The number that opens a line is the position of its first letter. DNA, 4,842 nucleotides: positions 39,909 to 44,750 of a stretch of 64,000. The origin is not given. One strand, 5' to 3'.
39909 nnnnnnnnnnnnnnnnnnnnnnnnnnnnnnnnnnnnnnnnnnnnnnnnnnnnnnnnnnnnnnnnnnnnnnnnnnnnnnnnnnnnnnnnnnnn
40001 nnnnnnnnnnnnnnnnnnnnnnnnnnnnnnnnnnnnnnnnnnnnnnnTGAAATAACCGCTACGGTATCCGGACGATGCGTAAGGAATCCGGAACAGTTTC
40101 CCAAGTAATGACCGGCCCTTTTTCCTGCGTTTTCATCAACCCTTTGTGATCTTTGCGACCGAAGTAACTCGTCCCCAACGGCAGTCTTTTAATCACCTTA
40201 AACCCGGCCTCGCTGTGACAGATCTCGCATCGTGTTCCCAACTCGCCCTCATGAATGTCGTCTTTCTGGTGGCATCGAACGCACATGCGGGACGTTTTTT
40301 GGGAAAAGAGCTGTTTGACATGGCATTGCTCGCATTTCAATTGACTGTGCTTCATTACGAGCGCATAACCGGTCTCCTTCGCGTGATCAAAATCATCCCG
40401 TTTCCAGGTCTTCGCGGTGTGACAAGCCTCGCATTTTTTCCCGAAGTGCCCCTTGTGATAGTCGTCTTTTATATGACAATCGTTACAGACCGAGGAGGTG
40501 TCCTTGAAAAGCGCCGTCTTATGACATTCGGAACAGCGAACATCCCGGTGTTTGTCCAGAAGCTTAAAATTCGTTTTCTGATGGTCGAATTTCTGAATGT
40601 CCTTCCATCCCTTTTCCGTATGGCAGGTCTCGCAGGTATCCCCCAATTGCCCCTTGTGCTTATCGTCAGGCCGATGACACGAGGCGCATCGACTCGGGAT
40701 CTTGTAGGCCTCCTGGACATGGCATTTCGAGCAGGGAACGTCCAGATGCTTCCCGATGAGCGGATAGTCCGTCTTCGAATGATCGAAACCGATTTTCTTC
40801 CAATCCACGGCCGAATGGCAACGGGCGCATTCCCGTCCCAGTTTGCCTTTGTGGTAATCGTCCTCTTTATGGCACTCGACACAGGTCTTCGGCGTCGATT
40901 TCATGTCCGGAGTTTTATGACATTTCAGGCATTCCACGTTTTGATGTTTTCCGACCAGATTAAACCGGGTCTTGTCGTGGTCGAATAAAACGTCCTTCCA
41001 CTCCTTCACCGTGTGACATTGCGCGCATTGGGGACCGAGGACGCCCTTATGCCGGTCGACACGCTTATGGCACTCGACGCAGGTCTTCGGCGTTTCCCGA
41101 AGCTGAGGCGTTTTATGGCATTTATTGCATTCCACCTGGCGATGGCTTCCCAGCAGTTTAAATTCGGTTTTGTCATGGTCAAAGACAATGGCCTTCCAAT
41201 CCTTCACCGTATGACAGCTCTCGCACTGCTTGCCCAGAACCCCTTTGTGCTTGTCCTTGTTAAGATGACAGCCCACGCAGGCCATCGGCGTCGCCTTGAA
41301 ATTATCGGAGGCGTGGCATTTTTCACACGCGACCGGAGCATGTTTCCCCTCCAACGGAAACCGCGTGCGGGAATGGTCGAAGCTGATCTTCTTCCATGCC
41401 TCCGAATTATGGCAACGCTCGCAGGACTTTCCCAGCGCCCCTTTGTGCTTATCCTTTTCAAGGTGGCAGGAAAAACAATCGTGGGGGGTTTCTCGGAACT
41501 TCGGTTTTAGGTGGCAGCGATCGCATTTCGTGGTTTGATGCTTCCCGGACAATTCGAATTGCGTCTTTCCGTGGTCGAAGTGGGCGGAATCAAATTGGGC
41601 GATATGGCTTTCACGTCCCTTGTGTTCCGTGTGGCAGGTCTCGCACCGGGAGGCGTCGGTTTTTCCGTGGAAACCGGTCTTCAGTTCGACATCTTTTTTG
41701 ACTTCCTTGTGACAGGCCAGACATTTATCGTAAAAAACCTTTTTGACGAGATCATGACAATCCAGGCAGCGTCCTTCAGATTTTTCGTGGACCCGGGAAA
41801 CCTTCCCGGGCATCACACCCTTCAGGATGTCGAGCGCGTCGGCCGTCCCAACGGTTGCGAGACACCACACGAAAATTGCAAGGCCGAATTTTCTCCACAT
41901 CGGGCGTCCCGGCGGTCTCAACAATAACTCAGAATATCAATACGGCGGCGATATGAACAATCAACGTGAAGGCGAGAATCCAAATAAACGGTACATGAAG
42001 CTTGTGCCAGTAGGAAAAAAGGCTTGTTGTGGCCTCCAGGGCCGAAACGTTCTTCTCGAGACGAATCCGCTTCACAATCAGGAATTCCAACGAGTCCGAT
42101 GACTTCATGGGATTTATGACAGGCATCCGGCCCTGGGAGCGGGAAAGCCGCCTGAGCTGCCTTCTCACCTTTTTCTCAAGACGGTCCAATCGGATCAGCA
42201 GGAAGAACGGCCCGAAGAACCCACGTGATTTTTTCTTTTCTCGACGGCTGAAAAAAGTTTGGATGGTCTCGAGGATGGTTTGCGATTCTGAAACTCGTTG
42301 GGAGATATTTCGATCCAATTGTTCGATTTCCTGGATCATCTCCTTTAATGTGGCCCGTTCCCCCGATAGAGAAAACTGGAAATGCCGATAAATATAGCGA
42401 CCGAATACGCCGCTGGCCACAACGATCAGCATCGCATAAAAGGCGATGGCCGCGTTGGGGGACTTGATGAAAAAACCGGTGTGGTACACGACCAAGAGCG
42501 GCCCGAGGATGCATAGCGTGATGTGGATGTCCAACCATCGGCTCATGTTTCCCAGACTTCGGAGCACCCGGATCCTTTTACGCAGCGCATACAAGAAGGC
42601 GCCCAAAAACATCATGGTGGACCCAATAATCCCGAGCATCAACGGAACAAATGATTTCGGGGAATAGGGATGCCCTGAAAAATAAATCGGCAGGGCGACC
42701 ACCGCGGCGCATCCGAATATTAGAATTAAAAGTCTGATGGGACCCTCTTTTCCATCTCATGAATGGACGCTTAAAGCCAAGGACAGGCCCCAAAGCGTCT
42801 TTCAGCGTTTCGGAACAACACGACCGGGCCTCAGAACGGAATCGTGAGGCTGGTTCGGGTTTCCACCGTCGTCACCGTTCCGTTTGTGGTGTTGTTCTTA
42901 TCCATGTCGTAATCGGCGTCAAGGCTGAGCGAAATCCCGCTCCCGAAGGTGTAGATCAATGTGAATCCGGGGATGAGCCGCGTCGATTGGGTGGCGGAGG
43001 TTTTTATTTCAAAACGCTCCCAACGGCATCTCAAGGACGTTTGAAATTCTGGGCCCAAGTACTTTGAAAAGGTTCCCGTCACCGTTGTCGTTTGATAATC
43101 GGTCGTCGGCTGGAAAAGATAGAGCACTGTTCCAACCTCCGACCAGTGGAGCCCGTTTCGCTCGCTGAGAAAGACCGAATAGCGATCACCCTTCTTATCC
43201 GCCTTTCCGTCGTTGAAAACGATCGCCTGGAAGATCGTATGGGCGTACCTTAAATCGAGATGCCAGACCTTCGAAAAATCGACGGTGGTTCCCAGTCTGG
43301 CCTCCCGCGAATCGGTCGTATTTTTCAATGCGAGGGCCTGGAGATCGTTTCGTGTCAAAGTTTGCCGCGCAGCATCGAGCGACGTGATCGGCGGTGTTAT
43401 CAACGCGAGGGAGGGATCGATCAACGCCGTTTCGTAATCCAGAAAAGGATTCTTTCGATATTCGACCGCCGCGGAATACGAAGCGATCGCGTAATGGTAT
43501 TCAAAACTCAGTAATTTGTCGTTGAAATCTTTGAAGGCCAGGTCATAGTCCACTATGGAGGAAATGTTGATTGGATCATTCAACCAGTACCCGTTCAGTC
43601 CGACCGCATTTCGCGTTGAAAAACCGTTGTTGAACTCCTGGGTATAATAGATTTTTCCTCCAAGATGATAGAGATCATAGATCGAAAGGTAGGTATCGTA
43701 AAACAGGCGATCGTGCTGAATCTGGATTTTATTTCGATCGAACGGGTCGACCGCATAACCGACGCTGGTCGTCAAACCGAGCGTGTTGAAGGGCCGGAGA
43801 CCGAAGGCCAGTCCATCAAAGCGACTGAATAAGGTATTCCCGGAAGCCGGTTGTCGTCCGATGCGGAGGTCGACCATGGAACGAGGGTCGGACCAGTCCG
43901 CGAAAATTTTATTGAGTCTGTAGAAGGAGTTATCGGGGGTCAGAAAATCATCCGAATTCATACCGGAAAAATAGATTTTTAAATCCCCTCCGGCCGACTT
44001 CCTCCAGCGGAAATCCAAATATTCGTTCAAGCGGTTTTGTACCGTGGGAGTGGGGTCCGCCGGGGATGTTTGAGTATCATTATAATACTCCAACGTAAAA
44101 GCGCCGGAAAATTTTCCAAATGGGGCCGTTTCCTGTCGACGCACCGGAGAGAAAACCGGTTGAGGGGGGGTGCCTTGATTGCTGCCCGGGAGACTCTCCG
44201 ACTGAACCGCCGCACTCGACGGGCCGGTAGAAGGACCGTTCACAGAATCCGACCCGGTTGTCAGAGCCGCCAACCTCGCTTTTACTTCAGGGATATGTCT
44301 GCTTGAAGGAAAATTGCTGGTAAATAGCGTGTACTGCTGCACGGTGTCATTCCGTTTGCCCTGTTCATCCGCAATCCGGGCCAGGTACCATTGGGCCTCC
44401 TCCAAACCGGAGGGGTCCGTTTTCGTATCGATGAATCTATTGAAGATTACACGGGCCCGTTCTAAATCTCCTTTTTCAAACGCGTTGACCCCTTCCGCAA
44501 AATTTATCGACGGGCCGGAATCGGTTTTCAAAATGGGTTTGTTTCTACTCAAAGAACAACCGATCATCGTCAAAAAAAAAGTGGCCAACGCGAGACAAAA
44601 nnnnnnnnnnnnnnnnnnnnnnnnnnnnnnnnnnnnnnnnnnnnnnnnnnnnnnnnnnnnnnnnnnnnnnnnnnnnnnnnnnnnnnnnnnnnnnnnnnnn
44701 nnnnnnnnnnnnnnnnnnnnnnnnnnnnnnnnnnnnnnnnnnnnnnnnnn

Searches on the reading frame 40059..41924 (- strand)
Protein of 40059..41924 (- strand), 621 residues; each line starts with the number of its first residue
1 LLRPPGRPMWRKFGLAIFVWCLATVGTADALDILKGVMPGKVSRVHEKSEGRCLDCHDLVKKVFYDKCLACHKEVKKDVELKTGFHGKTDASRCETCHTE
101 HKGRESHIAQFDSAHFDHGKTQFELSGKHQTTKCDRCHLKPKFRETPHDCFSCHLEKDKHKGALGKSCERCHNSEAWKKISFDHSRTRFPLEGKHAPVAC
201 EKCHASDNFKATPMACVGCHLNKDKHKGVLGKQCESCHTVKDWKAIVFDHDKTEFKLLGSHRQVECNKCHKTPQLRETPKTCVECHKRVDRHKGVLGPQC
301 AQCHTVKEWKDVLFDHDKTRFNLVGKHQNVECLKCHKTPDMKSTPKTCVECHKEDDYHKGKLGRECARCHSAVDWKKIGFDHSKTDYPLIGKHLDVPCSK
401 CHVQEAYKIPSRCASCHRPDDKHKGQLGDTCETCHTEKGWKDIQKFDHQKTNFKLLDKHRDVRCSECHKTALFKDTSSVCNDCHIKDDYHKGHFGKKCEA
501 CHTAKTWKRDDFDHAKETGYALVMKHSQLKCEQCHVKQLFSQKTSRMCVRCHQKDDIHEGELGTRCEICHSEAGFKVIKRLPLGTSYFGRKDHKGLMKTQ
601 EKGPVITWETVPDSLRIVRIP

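Call 8: search_protein_families(library=pfam, proteins=[window:40059-41924:-], max_evalue=0.01)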
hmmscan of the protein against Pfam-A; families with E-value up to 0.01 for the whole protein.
window:40059-41924:- (621 aa): 3 families
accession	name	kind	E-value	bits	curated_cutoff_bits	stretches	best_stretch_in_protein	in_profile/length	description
PF14522.11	Cytochrome_C7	-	2.8e-24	85.2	24.8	5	356-418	6-67/67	Cytochrome c7 and related cytochrome c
PF14537.11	Cytochrom_c3_2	-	2.9e-18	66.5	25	4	212-287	5-79/79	Cytochrome c3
PF02085.21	Cytochrom_CIII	-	3.6e-12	47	22.9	1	46-106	28-90/101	Class III cytochrome C family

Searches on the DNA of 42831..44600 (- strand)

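Call 11: search_rna_families(source=L001, threshold=gathering, show_alignments=3)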
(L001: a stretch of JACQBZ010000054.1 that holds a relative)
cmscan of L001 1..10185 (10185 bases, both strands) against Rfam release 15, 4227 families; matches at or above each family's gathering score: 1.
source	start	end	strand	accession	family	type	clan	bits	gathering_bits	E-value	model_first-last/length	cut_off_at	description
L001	5568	5663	+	RF01051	c-di-GMP-I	Cis-reg; riboswitch;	CL00126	52.2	35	3.9e-08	1-87/87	no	c-di-GMP-I riboswitch aptamer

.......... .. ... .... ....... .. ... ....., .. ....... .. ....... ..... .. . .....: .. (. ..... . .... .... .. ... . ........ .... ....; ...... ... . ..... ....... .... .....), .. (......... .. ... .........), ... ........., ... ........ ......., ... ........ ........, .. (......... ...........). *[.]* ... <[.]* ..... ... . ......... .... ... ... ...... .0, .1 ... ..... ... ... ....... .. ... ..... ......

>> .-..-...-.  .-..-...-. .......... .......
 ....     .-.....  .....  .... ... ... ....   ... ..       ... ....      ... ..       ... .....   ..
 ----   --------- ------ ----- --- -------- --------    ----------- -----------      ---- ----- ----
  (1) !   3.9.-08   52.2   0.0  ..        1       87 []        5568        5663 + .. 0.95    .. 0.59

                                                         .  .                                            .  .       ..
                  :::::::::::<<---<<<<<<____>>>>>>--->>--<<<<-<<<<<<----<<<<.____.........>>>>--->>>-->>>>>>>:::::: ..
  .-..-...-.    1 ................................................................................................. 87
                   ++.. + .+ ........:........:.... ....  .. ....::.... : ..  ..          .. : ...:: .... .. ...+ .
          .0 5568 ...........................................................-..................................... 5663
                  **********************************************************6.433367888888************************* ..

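Call 33: search_rna_families(sources=[L002, L003, L004, L005, L006, L007, L008, L009, L010, L011, L012, L013, L014, L015, L016], threshold=gathering, show_alignments=6)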
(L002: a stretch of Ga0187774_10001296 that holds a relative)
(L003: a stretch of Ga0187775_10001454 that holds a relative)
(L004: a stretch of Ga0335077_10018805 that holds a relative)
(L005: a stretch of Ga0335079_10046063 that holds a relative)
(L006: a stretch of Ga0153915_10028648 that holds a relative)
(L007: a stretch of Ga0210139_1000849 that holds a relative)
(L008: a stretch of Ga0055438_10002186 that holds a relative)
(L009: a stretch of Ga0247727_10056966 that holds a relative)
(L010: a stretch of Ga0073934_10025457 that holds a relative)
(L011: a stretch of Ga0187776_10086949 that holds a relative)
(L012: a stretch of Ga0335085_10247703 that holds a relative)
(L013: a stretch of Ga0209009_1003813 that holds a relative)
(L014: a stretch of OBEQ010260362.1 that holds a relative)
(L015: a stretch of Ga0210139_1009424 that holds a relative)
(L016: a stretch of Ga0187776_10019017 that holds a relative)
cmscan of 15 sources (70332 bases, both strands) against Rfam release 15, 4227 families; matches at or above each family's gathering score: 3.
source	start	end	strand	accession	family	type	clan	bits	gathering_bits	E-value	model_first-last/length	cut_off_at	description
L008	756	849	+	RF01051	c-di-GMP-I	Cis-reg; riboswitch;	CL00126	56.7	35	2.3e-08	1-87/87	no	c-di-GMP-I riboswitch aptamer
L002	3750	3845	+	RF01051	c-di-GMP-I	Cis-reg; riboswitch;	CL00126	50.2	35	8.6e-07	1-87/87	no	c-di-GMP-I riboswitch aptamer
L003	275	370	+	RF01051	c-di-GMP-I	Cis-reg; riboswitch;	CL00126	50.2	35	8.6e-07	1-87/87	no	c-di-GMP-I riboswitch aptamer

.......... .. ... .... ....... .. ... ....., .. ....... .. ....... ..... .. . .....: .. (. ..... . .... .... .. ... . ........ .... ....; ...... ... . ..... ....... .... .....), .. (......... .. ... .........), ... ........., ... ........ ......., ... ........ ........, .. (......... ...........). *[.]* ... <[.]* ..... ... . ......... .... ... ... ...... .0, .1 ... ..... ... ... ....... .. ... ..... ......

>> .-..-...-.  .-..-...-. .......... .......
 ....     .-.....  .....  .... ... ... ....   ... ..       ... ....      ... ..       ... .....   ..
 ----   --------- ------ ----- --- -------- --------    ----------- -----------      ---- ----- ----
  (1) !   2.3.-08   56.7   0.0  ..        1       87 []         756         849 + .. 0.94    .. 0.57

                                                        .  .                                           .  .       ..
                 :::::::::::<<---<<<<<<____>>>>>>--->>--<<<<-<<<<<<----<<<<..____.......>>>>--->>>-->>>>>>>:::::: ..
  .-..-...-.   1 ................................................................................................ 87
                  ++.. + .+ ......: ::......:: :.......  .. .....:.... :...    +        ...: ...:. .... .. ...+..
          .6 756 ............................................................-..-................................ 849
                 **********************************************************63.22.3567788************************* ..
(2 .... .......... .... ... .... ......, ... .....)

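Call 42: search_rna_families(sources=[L017, L018, L019, L020, L021, L022, L023, L024, L025], threshold=gathering, show_alignments=8)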
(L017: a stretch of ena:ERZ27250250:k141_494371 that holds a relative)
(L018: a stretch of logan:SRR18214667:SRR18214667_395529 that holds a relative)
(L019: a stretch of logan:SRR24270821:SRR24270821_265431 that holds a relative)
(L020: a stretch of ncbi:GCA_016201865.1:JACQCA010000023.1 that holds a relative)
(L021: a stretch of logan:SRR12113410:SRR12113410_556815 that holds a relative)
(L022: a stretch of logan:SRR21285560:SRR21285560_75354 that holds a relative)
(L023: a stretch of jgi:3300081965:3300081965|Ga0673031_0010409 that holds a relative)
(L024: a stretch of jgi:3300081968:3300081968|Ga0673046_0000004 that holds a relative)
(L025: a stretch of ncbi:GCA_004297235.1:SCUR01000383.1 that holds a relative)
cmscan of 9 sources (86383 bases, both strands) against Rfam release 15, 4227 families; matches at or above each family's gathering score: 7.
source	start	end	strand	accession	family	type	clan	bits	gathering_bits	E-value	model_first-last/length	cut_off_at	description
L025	4238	4324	+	RF01051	c-di-GMP-I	Cis-reg; riboswitch;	CL00126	64.1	35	4.2e-10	1-87/87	no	c-di-GMP-I riboswitch aptamer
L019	3565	3659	+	RF01051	c-di-GMP-I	Cis-reg; riboswitch;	CL00126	62.8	35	8.8e-10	1-87/87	no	c-di-GMP-I riboswitch aptamer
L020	6688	6776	+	RF01051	c-di-GMP-I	Cis-reg; riboswitch;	CL00126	61.1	35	2.3e-09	1-87/87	no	c-di-GMP-I riboswitch aptamer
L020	4925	5013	+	RF01051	c-di-GMP-I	Cis-reg; riboswitch;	CL00126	60.6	35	3.1e-09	1-87/87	no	c-di-GMP-I riboswitch aptamer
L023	4721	4809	+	RF01051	c-di-GMP-I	Cis-reg; riboswitch;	CL00126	58.3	35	1.1e-08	1-87/87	no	c-di-GMP-I riboswitch aptamer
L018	2456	2551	+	RF01051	c-di-GMP-I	Cis-reg; riboswitch;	CL00126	56.3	35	3.4e-08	1-87/87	no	c-di-GMP-I riboswitch aptamer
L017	1555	1650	+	RF01051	c-di-GMP-I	Cis-reg; riboswitch;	CL00126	50.2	35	1.1e-06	1-87/87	no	c-di-GMP-I riboswitch aptamer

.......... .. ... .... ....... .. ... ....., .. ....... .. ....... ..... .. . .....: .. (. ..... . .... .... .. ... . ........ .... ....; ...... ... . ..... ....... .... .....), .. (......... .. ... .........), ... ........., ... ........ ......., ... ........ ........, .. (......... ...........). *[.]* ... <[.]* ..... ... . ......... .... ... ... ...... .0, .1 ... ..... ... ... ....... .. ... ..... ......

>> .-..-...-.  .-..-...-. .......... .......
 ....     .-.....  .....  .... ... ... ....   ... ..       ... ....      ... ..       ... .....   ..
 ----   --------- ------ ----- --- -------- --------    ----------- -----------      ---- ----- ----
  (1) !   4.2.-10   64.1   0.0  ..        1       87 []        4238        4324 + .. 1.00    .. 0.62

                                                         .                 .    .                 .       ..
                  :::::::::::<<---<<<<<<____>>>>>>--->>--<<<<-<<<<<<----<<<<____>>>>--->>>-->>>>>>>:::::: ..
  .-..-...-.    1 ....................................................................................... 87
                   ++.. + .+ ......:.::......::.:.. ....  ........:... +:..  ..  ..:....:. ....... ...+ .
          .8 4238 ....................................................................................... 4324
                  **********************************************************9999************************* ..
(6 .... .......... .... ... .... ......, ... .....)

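Call 54: search_rna_families(sources=[L026, L027, L028, L029], threshold=gathering, show_alignments=6)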
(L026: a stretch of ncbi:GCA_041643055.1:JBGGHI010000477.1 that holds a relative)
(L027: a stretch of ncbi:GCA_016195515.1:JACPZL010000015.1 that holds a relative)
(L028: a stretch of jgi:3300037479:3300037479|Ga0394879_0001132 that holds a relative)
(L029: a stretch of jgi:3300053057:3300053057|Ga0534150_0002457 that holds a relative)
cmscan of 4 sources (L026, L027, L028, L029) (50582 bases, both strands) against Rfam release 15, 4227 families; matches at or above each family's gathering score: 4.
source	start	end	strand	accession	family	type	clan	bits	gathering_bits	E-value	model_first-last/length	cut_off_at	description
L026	4463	4561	-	RF00169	Bacteria_small_SRP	Gene;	CL00003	78.5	40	5.4e-16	1-97/97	no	Bacterial small signal recognition particle RNA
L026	4842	4930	-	RF00005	tRNA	Gene; tRNA;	CL00001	59.2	29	2.3e-10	1-71/71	no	tRNA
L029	2668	2773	+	RF01051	c-di-GMP-I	Cis-reg; riboswitch;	CL00126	57.7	35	9.2e-09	1-87/87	no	c-di-GMP-I riboswitch aptamer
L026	4664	4753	-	RF00005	tRNA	Gene; tRNA;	CL00001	56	29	1.8e-09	1-71/71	no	tRNA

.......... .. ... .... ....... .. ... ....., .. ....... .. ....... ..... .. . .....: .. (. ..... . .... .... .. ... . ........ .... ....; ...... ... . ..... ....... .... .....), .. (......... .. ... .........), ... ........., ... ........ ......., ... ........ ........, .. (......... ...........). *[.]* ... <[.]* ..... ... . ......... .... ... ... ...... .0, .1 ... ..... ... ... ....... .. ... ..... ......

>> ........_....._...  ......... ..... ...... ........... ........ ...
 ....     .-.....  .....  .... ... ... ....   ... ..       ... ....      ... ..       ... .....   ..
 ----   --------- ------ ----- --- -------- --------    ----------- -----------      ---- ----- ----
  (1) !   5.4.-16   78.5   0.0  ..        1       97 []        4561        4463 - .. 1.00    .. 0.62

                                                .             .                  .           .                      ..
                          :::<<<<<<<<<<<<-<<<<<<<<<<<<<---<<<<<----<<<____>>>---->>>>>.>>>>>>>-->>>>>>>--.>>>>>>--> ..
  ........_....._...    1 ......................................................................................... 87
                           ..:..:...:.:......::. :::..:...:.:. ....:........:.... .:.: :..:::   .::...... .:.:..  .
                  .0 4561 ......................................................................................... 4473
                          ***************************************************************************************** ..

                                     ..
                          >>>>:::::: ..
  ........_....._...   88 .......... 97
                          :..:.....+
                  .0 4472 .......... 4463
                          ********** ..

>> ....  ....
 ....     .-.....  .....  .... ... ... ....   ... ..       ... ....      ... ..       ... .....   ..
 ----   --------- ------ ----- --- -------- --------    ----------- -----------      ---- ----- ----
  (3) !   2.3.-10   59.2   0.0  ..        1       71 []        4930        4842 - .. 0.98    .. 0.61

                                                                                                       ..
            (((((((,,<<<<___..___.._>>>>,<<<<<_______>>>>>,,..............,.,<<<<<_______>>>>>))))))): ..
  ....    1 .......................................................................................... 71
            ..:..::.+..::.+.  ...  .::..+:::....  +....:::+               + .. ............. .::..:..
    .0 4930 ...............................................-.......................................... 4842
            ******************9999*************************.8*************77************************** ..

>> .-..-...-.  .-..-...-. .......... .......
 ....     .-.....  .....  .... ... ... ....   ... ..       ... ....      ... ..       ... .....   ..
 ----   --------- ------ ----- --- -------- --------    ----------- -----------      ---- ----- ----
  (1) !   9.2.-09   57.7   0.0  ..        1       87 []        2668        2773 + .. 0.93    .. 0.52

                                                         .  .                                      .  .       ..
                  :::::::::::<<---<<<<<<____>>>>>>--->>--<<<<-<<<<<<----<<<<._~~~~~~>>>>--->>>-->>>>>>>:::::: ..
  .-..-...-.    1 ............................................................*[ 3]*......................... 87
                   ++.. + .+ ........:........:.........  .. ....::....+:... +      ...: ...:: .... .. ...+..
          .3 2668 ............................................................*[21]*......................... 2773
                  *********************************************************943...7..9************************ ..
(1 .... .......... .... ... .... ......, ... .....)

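Call 70: search_rna_families(sources=[L004, L009, L013, L016, L026, L028, L006, L007], threshold=evalue, max_evalue=1, show_alignments=0)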
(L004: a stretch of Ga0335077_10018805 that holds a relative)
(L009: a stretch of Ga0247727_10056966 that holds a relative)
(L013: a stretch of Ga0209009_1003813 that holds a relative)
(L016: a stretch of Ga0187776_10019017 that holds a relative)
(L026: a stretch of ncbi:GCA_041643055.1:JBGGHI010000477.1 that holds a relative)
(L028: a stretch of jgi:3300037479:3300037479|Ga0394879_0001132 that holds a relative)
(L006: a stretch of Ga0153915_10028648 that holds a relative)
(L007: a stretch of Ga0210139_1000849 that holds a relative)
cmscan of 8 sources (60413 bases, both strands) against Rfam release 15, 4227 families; matches with E-value up to 1: 7.
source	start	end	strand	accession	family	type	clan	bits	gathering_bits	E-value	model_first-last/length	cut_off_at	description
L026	4463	4561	-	RF00169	Bacteria_small_SRP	Gene;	CL00003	78.5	40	6.5e-16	1-97/97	no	Bacterial small signal recognition particle RNA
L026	4842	4930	-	RF00005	tRNA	Gene; tRNA;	CL00001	59.2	29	2.7e-10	1-71/71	no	tRNA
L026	4664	4753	-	RF00005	tRNA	Gene; tRNA;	CL00001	56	29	2.1e-09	1-71/71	no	tRNA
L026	4842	4893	+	RF04351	Plastid-psbl-rps4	Cis-reg;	-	43.8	68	5e-06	1-53/53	no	Plastid-psbl-rps4 3UTR RNA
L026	4664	4718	+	RF04351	Plastid-psbl-rps4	Cis-reg;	-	34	68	0.0023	1-53/53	no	Plastid-psbl-rps4 3UTR RNA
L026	4611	4762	-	RF02223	sX4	Gene; sRNA;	-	28.4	70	0.049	1-167/167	no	Proteobacterial sRNA sX4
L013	443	502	+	RF04065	mir-7563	Gene; miRNA;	-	26.8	80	0.53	1-76/76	no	mir-7563 microRNA precursor family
